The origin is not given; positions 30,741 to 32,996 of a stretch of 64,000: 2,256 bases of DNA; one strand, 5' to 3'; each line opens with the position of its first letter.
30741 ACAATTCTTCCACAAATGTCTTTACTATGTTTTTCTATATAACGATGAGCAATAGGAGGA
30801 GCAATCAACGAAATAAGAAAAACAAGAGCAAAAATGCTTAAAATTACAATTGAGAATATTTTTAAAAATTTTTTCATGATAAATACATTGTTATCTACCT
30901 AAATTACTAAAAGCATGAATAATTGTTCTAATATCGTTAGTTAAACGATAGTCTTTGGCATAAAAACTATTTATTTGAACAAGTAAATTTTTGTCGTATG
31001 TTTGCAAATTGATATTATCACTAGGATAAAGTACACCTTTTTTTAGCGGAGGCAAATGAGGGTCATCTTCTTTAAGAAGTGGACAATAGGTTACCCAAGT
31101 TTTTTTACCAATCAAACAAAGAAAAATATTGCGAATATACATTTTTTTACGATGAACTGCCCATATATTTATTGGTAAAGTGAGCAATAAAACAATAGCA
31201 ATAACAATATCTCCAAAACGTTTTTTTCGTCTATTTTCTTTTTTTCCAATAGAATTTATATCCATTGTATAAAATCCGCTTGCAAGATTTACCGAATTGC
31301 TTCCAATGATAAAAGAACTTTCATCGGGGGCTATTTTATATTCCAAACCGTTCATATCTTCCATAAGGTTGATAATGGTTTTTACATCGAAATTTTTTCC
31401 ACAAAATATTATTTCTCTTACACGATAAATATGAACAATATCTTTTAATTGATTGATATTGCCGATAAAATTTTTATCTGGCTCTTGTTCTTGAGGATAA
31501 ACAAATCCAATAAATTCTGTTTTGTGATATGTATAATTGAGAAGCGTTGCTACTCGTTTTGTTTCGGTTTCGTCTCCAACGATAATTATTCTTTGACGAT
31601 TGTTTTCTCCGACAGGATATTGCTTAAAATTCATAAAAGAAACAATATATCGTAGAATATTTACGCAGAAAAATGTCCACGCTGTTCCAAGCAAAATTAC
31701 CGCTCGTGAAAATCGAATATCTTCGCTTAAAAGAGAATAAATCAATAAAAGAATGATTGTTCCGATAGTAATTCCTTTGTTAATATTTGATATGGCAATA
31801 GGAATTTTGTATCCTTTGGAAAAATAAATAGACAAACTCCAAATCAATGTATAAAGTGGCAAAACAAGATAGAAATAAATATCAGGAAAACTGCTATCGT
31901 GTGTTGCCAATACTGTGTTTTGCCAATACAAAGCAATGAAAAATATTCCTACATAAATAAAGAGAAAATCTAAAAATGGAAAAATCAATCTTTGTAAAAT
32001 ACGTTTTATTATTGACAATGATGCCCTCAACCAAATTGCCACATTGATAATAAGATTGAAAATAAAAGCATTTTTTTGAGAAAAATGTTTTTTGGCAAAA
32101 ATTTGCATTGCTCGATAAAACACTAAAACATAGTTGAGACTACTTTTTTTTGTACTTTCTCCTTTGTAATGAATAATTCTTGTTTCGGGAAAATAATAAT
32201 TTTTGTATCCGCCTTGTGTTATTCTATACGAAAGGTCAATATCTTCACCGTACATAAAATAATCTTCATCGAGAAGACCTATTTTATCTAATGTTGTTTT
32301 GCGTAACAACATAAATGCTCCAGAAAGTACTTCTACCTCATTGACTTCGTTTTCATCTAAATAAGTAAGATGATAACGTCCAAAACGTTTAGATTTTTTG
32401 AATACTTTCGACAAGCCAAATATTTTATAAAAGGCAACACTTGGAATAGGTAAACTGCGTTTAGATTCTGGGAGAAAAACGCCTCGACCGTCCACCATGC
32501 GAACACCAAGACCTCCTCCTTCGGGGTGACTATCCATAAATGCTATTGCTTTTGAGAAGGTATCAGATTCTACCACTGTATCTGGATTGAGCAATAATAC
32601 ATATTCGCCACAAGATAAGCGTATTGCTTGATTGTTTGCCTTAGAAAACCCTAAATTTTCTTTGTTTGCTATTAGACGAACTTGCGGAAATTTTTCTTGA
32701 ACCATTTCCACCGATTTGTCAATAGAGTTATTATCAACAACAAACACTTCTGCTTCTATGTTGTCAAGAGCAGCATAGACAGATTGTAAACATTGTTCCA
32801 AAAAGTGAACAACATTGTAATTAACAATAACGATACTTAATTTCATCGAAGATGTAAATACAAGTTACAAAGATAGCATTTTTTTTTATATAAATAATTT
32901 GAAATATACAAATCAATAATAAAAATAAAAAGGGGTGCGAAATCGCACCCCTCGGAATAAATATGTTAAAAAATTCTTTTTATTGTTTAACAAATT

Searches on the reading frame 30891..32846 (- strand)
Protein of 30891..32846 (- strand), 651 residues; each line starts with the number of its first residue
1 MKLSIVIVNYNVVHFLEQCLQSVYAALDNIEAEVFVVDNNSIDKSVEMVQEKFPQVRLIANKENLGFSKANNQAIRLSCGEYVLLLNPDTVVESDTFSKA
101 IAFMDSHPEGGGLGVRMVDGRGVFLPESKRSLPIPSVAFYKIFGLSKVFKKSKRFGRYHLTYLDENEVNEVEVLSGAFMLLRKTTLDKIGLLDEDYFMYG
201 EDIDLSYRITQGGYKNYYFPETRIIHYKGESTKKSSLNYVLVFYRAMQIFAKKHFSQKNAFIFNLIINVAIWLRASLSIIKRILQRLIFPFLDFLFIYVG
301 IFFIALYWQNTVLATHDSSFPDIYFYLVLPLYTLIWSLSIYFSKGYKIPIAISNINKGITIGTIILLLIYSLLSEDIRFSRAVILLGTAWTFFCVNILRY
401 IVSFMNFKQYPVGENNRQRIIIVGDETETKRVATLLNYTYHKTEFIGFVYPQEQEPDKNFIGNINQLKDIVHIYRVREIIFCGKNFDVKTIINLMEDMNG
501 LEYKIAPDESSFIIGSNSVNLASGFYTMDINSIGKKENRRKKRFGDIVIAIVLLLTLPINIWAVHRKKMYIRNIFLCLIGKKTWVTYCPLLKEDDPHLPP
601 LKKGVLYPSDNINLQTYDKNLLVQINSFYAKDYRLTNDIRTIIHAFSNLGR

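Call 15: search_protein_families(library=pfam, proteins=[window:30891-32846:-])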
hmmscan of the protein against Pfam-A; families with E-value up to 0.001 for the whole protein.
window:30891-32846:- (651 aa): 4 families
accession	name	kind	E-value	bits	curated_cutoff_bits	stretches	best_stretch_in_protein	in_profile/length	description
PF00535.33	Glycos_transf_2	-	7.9e-24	84.9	23.3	1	4-140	1-132/168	Glycosyl transferase family 2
PF13641.12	Glyco_tranf_2_3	-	2.1e-19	70.9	27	1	3-235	3-220/230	Glycosyltransferase like family 2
PF13632.12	Glyco_trans_2_3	-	1.6e-06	28.6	27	1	82-336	1-194/198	Glycosyl transferase family group 2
PF13727.12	CoA_binding_3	-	7.6e-05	23.2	25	1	364-482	31-148/175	CoA-binding domain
